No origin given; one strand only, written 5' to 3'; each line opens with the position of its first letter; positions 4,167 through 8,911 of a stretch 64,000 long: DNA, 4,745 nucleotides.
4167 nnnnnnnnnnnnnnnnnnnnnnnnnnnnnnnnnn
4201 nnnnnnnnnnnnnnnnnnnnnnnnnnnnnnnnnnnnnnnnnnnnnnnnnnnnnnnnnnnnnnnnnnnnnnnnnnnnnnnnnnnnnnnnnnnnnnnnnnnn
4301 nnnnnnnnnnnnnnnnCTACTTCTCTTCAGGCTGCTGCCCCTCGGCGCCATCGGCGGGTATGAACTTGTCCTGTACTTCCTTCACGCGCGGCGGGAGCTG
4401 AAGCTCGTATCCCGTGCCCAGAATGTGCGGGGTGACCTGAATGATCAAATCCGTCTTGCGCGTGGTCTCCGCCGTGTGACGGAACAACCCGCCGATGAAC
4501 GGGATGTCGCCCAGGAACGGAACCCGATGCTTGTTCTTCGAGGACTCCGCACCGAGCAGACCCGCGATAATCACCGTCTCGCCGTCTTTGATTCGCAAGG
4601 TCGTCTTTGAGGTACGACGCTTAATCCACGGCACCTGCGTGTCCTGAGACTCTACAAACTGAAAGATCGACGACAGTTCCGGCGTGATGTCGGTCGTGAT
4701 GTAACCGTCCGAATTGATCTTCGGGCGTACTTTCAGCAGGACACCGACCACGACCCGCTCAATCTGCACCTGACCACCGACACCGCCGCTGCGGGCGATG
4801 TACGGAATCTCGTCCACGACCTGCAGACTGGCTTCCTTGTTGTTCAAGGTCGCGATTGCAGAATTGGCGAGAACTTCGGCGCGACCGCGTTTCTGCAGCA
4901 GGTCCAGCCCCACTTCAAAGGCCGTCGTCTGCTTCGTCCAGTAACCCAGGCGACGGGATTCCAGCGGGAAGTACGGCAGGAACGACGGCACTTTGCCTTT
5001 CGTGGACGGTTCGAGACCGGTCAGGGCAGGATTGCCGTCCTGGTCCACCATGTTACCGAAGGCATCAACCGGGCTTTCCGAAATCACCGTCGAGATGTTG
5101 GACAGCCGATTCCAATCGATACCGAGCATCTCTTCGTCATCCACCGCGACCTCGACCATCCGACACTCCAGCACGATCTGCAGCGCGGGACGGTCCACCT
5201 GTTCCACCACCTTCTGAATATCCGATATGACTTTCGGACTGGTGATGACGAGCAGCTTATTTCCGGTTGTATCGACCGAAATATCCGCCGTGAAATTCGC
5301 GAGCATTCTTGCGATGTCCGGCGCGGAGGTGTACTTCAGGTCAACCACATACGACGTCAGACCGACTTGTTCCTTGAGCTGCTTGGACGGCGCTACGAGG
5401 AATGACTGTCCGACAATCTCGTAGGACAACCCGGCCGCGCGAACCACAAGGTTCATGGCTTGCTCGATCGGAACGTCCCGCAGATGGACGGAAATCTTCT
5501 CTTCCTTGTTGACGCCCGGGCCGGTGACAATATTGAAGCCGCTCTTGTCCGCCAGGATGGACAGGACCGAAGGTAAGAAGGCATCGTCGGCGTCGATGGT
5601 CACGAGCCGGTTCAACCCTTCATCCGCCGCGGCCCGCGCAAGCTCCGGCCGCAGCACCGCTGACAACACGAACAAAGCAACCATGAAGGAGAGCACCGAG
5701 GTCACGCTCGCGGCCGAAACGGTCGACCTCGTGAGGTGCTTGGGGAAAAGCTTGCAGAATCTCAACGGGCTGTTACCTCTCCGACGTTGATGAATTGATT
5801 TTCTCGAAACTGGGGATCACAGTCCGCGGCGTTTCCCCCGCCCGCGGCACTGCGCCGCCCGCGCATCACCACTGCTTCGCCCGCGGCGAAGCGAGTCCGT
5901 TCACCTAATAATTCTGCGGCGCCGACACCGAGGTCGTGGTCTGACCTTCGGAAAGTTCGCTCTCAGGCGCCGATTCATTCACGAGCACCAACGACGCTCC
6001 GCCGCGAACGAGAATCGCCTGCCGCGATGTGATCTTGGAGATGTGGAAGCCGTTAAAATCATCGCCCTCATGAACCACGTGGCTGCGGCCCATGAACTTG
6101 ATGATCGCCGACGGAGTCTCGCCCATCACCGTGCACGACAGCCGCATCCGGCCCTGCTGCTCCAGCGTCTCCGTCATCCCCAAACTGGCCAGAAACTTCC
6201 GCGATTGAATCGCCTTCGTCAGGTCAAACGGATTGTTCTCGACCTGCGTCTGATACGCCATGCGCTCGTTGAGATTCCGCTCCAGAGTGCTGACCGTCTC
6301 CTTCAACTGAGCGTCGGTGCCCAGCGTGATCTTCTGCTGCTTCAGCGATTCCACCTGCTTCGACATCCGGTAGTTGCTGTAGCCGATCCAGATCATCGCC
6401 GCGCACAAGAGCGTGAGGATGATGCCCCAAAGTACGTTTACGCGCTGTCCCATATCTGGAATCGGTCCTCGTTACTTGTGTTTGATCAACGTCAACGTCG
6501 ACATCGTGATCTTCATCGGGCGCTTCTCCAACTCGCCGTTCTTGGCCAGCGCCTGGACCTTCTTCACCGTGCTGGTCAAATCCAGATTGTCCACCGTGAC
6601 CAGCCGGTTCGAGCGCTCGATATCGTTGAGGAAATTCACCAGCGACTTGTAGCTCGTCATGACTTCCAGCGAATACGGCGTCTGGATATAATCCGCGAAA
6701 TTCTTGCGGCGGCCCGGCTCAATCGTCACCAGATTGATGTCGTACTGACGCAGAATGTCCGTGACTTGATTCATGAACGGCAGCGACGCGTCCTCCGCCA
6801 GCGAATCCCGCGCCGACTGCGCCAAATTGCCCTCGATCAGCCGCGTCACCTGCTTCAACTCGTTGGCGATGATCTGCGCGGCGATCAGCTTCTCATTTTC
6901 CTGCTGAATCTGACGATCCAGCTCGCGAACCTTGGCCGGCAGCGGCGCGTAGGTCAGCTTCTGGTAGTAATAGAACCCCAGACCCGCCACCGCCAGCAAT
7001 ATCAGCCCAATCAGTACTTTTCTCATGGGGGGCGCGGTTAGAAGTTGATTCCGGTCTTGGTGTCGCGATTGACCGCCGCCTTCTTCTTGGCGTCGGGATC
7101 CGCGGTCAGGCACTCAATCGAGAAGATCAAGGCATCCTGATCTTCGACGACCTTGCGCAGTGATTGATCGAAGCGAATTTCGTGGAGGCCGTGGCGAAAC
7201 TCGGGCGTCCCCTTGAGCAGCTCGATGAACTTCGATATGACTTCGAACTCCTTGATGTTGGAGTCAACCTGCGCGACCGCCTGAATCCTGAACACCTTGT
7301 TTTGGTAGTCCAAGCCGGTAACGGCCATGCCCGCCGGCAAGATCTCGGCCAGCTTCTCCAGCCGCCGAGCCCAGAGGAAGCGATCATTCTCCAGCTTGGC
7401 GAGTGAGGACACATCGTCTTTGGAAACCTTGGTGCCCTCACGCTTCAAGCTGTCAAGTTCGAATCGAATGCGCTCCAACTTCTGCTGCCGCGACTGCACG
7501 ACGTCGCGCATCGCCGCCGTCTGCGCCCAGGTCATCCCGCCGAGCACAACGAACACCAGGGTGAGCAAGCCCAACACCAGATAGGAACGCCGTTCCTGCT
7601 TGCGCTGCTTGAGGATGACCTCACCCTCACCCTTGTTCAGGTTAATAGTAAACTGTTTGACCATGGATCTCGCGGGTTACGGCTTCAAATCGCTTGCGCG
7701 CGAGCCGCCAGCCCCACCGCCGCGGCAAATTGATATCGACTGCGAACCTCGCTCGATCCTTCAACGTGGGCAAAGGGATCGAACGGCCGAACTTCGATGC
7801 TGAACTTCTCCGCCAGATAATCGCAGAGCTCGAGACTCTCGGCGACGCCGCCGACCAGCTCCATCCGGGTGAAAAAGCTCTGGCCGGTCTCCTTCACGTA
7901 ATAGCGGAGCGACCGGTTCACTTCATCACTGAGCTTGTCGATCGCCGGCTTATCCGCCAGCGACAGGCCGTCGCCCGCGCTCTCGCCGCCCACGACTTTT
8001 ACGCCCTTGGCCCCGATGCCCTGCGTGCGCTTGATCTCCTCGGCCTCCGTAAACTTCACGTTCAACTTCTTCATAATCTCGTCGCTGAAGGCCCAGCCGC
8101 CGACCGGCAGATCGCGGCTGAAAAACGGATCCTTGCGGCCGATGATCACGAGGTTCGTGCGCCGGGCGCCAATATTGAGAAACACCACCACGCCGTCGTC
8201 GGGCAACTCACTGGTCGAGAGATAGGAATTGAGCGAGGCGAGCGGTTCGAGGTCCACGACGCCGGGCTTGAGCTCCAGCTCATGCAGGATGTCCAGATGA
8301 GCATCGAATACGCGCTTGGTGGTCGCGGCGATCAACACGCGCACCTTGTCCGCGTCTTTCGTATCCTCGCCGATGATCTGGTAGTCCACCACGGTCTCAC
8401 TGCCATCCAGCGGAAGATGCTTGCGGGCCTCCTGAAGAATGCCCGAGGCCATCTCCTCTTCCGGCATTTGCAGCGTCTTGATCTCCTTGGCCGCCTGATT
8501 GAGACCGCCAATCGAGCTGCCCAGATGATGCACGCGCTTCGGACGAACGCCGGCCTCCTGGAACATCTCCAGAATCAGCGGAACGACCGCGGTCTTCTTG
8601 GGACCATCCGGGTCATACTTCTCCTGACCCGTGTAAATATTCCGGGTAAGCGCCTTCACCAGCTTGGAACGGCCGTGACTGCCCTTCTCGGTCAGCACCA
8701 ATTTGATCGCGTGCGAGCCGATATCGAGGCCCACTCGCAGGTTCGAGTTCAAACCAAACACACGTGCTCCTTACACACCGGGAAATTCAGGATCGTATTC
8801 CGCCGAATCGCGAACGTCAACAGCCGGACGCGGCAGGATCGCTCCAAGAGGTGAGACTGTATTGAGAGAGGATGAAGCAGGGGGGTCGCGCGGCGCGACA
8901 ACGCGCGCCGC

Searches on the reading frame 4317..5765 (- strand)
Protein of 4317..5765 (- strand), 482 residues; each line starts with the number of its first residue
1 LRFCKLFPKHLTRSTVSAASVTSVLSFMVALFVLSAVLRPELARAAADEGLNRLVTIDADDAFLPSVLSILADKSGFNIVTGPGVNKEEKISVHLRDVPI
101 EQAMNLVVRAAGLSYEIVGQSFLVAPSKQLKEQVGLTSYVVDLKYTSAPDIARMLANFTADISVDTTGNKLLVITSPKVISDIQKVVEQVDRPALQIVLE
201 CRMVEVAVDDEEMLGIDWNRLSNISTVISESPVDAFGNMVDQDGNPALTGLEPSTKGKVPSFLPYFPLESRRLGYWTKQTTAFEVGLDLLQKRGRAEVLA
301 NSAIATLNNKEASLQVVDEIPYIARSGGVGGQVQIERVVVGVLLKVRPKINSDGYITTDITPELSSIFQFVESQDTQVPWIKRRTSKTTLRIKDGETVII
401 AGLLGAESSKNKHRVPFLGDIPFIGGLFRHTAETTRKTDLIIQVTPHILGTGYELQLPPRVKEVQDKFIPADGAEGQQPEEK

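Call 33: search_protein_families(library=pfam, proteins=[window:4317-5765:-], max_evalue=0.0001)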
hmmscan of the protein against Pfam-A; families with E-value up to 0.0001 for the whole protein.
window:4317-5765:- (482 aa): 3 families
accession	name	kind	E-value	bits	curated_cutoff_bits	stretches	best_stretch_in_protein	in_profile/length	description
PF00263.26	Secretin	-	4.4e-43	147.2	27.5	1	290-449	2-168/169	Bacterial type II and III secretion system protein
PF07660.19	STN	-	4.6e-08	33.2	28.4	1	78-126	2-51/52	Secretin and TonB N terminus short domain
PF03958.22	Secretin_N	-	6.8e-07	29.8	28.2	1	140-196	3-69/69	Bacterial type II/III secretion system short domain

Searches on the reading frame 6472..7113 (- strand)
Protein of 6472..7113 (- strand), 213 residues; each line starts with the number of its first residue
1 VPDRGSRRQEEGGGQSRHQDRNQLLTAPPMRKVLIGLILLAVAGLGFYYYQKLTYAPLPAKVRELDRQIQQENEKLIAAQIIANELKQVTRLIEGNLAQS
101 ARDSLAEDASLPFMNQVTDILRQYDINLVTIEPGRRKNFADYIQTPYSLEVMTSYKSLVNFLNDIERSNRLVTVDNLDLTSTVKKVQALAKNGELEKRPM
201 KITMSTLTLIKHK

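Call 65: search_protein_families(library=pfam, proteins=[window:6472-7113:-], max_evalue=0.0001)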
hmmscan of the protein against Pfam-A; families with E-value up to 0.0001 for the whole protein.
window:6472-7113:- (213 aa): 2 families
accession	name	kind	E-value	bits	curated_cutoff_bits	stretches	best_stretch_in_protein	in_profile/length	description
PF04350.18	PilO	-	8.1e-09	36.2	22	1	61-185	7-127/145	Pilus assembly protein, PilO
PF10741.14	T2SSM_b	-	3.1e-07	30.7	21.7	1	112-205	18-106/111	Type II secretion system (T2SS), protein M subtype b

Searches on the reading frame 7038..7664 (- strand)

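Call 33: search_protein_families(library=pfam, proteins=[window:7038-7664:-], max_evalue=0.0001)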
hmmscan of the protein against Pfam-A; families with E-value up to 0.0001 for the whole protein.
window:7038-7664:- (208 aa): 1 family
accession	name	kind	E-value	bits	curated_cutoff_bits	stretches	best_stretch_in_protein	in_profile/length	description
PF05137.18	PilN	-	2.8e-06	27.7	22.8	1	101-185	2-76/78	Fimbrial assembly protein (PilN)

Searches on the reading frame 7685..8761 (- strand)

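Call 65: search_protein_families(library=pfam, proteins=[window:7685-8761:-], max_evalue=0.0001)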
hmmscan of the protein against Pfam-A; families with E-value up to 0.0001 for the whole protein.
window:7685-8761:- (358 aa): 2 families
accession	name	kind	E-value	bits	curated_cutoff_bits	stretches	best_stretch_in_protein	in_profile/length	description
PF11104.14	PilM_2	-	1.1e-34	120.3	27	1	11-354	1-338/340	Type IV pilus assembly protein PilM;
PF14450.12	FtsA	-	6.9e-08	33.3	31.8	1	194-336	2-114/127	Cell division protein FtsA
